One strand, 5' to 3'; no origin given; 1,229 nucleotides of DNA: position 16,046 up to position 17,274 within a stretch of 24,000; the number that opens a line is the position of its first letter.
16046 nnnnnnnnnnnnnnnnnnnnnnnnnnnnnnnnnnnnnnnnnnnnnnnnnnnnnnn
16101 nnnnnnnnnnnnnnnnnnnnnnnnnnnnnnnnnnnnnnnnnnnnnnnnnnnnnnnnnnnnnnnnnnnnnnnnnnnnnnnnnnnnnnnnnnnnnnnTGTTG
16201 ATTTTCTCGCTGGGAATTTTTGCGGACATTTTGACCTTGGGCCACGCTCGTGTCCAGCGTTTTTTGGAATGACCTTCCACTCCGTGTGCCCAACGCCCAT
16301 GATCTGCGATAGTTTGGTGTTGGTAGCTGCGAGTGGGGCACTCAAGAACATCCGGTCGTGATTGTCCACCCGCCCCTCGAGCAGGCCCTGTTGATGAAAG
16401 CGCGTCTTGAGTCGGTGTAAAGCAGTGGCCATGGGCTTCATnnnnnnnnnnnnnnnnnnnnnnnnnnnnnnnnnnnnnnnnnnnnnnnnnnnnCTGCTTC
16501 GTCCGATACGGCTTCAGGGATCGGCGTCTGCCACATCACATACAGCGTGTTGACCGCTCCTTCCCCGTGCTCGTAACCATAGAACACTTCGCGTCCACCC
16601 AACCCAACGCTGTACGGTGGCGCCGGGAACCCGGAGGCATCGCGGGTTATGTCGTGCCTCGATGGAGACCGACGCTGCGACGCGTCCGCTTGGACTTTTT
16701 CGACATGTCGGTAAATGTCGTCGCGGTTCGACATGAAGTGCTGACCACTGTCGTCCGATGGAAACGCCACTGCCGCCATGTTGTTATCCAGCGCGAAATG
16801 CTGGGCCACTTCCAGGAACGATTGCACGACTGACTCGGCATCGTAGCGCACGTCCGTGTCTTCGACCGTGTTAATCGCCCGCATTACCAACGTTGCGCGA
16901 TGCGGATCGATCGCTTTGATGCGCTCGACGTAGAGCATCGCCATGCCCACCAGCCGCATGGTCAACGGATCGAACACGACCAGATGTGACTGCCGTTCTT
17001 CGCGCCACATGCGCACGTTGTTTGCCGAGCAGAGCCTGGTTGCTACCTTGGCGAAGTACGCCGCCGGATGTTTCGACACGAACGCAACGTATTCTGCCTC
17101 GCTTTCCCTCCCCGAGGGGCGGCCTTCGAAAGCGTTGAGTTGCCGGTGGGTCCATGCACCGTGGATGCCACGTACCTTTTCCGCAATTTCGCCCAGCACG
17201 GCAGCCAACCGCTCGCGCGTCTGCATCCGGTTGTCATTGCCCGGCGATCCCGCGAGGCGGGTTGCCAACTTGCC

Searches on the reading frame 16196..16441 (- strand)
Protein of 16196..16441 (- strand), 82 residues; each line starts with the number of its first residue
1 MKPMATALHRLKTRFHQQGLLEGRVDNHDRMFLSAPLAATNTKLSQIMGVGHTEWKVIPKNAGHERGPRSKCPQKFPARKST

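Call 8: search_protein_families(library=pfam, proteins=[window:16196-16441:-], max_evalue=0.01)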
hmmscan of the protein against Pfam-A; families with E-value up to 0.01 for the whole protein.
window:16196-16441:- (82 aa): 0 families

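Call 9: search_protein_families(library=padloc, proteins=[window:16196-16441:-], max_evalue=0.01)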
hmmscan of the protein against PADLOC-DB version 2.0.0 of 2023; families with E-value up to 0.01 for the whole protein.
window:16196-16441:- (82 aa): 0 families

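Call 14: search_protein_families(library=ncbifam, proteins=[window:16196-16441:-], max_evalue=0.01)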
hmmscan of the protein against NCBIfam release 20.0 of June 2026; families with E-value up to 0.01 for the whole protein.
window:16196-16441:- (82 aa): 0 families

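Call 85: search_protein_families(library=phrogs, proteins=[window:16196-16441:-], max_evalue=0.01)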
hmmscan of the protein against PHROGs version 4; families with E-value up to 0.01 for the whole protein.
window:16196-16441:- (82 aa): 0 families

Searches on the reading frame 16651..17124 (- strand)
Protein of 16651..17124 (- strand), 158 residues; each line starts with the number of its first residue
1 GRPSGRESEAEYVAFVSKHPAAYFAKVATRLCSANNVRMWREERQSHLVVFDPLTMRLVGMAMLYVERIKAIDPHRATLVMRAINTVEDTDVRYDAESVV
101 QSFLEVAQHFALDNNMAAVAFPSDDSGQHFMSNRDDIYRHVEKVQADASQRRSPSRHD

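Call 89: search_solved_structures(query=A6, max_evalue=10)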
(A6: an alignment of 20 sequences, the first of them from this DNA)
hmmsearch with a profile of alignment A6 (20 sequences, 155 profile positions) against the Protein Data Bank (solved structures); distinct sequences matched with E-value up to 10: 2.
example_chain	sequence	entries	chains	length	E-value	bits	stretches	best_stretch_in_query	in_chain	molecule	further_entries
9zre_A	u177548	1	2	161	1.3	11.7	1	77-138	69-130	Polyprotein P1234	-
9zrf_A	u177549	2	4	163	1.4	11.7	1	77-138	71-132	Polyprotein P1234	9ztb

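Call 90: search_protein_families(library=pfam, alignment_id=A6, max_evalue=10)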
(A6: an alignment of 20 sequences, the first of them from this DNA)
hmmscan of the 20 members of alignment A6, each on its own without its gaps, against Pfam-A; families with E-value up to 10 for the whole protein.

A. member 1, seq(158 aa): 0 families

B. families by the number of members that match (of 20 scanned): 12 families
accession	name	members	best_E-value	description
PF12698.13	ABC2_membrane_3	2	0.00064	ABC-2 family transporter protein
PF16454.10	PI3K_P85_iSH2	1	0.0051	Phosphatidylinositol 3-kinase regulatory subunit P85 inter-SH2 domain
PF22658.2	YycE-like_N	1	0.0067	YycE-like N-terminal domain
PF00583.31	Acetyltransf_1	1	0.013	Acetyltransferase (GNAT) family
PF12992.12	DUF3876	1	0.021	Domain of unknown function, B. Theta Gene description (DUF3876)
PF20647.2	DUF6808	1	0.026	Domain of unknown function (DUF6808)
PF16234.10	DUF4892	1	0.043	Domain of unknown function (DUF4892)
PF02959.21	Tax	1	0.069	HTLV Tax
PF04958.18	AstA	1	0.1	Arginine N-succinyltransferase beta subunit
PF08300.18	HCV_NS5a_1a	1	0.21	Hepatitis C virus non-structural 5a zinc finger domain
PF18192.6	DNTTIP1_dimer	1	0.22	DNTTIP1 dimerisation domain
PF00494.24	SQS_PSY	1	0.24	Squalene/phytoene synthase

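Call 106: find_homologous_proteins(query=A6, max_evalue=0.00001)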
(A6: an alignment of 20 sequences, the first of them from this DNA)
Query A6 (20 sequences) (158 aa, profile of the alignment): 9 proteins with E <= 0.00001 among 1258 candidates.
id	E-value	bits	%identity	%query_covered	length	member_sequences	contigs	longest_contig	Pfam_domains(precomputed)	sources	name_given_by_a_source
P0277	1.9e-45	172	23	87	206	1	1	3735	-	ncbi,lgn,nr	ncbi:MAG: hypothetical protein U9P70_02190 [Patescibacteria group bacterium]|nr:hypothetical protein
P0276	1.6e-41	159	26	87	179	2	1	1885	-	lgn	-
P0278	1.9e-35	140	22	80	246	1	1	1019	-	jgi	jgi:hypothetical protein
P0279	8.7e-35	137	24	80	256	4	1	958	-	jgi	jgi:hypothetical protein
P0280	3.2e-30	123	89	76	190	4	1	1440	-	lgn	-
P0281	1.6e-25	107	23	86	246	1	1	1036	-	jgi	jgi:hypothetical protein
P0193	4.3e-24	103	61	73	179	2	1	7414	-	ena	-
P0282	5.9e-24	102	24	39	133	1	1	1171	-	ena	-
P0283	3.5e-14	71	26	56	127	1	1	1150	-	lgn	-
